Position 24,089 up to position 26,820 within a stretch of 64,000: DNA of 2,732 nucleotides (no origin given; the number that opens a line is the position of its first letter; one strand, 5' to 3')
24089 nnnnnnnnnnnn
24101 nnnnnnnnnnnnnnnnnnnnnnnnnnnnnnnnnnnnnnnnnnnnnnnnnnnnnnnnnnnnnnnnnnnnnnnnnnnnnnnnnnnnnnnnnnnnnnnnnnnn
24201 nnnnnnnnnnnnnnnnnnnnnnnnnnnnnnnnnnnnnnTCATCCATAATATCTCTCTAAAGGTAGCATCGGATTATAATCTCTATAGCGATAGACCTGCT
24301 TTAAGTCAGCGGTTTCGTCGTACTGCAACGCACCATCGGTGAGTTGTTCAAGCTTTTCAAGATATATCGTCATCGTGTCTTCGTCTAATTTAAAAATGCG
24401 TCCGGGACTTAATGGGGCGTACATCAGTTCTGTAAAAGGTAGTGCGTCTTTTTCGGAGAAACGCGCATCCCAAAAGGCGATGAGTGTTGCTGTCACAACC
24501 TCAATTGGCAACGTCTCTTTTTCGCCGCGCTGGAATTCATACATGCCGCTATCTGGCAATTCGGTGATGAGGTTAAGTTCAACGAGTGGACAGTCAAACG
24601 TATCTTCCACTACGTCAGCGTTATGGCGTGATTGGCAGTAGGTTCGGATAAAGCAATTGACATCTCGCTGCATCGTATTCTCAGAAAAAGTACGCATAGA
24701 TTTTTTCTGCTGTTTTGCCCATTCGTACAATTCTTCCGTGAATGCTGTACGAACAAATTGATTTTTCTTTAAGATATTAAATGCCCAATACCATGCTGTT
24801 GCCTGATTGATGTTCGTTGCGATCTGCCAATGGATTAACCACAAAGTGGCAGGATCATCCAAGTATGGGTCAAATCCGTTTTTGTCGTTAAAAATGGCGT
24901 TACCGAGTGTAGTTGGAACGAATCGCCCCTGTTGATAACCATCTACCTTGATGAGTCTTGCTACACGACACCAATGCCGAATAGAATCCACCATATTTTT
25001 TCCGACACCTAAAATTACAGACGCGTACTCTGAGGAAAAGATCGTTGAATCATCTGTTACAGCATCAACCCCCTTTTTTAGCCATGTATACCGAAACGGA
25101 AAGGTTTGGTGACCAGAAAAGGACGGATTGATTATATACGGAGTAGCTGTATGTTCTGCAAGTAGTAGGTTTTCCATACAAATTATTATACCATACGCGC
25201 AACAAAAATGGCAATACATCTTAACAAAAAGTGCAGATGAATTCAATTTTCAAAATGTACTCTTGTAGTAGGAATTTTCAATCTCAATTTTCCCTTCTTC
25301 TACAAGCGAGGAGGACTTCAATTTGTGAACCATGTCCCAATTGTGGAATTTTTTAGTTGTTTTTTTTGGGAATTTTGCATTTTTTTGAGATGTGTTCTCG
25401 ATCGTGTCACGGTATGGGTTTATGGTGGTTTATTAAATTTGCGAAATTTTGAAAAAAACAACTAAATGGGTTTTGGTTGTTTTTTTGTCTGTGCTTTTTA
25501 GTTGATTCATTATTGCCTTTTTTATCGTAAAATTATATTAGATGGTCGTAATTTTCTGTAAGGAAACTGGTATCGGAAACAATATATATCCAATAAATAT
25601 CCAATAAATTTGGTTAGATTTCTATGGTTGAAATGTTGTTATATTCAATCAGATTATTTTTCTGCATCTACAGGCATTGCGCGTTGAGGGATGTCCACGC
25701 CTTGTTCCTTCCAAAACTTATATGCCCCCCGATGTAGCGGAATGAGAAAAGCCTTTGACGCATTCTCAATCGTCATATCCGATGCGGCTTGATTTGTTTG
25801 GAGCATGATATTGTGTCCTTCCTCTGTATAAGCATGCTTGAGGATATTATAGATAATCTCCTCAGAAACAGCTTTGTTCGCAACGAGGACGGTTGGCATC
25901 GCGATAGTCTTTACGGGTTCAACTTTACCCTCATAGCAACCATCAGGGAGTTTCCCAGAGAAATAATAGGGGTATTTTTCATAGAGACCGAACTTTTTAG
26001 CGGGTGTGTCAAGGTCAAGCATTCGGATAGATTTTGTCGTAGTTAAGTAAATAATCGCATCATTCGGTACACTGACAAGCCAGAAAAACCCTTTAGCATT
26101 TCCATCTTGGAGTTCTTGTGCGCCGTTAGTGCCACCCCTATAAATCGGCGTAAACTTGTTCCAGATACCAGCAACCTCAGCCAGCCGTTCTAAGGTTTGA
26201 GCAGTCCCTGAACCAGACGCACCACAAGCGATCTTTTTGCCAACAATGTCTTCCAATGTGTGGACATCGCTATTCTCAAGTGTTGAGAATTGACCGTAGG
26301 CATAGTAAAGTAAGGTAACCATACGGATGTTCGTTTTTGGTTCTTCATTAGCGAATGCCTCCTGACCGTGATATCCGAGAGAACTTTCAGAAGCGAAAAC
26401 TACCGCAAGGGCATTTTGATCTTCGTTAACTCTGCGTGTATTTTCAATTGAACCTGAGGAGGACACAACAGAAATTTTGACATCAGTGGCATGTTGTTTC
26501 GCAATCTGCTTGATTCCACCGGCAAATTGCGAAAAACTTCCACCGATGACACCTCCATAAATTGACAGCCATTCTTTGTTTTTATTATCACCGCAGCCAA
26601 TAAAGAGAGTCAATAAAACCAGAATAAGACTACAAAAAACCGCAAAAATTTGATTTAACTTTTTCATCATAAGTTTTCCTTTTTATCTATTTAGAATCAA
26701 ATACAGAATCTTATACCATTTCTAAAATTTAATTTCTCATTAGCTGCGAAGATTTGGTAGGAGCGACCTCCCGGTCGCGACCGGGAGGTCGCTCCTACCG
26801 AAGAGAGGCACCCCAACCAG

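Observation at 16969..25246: SspBCD-like phosphorothioation module (DUF4007, giant P-loop ATPase, PAPS reductase) paired with a GHKL/MORC-like ATPase: candidate undescribed PT-based defence variant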

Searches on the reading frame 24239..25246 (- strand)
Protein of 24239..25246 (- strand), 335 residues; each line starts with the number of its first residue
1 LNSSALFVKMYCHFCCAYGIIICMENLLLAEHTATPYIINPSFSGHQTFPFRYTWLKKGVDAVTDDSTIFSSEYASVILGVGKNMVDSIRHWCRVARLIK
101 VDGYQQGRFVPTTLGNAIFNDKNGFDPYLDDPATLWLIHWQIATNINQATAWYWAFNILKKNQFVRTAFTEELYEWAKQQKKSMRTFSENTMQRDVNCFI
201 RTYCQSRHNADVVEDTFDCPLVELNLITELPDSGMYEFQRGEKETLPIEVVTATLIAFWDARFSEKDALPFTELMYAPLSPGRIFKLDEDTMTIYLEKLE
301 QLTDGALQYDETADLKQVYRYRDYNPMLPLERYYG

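Call 3: search_protein_families(library=pfam, proteins=[window:24239-25246:-], max_evalue=0.01)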
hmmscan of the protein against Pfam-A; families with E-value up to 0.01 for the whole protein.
window:24239-25246:- (335 aa): 1 family
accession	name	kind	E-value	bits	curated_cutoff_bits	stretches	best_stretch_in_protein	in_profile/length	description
PF13182.11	DUF4007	-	9.9e-87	291.1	27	1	43-334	1-288/288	Protein of unknown function (DUF4007)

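Call 4: search_protein_families(library=padloc, proteins=[window:24239-25246:-], max_evalue=0.01)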
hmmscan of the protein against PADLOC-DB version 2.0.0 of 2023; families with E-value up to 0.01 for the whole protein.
window:24239-25246:- (335 aa): 11 families
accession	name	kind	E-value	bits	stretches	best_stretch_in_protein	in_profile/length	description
PDLC02769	SspB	-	2.9e-99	330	1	42-320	2-279/282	SspB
PDLC02768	SspB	-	7.6e-87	289.3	1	42-322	2-281/295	SspB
PDLC02766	SspB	-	1.4e-81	272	1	42-321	2-283/285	SspB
PDLC02760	SspB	-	5e-57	191.5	1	42-318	3-268/269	SspB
PDLC02764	SspB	-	2.3e-53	179.3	1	43-318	1-268/276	SspB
PDLC02762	SspB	-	3.1e-48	162.6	1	43-334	3-291/293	SspB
PDLC02765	SspB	-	1.1e-42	145.1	1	42-318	3-283/292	SspB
PDLC02763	SspB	-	3.3e-30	103.7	1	42-320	6-264/279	SspB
PDLC02767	SspB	-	5.3e-28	96.5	1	40-316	5-292/295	SspB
PDLC02761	SspB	-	4.4e-24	83.4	1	122-320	111-320/340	SspB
PDLC02510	BrxP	-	0.0083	12.4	0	42-319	524-761/779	BrxP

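Call 5: search_protein_families(library=ncbifam, proteins=[window:24239-25246:-], max_evalue=0.01)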
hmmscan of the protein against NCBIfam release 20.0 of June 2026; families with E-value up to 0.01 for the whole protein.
window:24239-25246:- (335 aa): 0 families

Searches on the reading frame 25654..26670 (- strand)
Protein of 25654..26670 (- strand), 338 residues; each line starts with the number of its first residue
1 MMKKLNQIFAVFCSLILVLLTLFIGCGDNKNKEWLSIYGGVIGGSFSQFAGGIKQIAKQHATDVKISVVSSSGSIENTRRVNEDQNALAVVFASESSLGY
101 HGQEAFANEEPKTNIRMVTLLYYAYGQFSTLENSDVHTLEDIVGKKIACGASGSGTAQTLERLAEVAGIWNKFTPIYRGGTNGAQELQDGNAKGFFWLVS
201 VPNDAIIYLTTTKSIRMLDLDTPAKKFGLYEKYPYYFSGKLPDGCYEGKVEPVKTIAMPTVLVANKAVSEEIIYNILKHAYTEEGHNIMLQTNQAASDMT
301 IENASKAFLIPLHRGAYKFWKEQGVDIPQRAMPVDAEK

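Call 3: search_protein_families(library=pfam, proteins=[window:25654-26670:-], max_evalue=0.01)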
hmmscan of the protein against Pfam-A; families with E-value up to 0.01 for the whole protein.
window:25654-26670:- (338 aa): 2 families
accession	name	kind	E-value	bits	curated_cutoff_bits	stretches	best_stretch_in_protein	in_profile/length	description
PF16868.10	NMT1_3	-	4.5e-55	187.7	27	1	42-324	6-289/289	NMT1-like family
PF09084.16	NMT1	-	0.0045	17.4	20.5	1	85-193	32-142/216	NMT1/THI5 like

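Call 4: search_protein_families(library=padloc, proteins=[window:25654-26670:-], max_evalue=0.01)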
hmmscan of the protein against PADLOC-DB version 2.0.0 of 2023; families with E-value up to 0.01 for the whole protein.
window:25654-26670:- (338 aa): 0 families

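Call 5: search_protein_families(library=ncbifam, proteins=[window:25654-26670:-], max_evalue=0.01)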
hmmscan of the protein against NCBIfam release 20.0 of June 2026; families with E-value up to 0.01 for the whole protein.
window:25654-26670:- (338 aa): 1 family
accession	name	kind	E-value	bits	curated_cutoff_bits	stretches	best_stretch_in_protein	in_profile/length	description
TIGR02122.1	TRAP_TAXI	subfamily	4.5e-59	199.9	84.35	1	6-324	2-320/320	TAXI family TRAP transporter solute-binding subunit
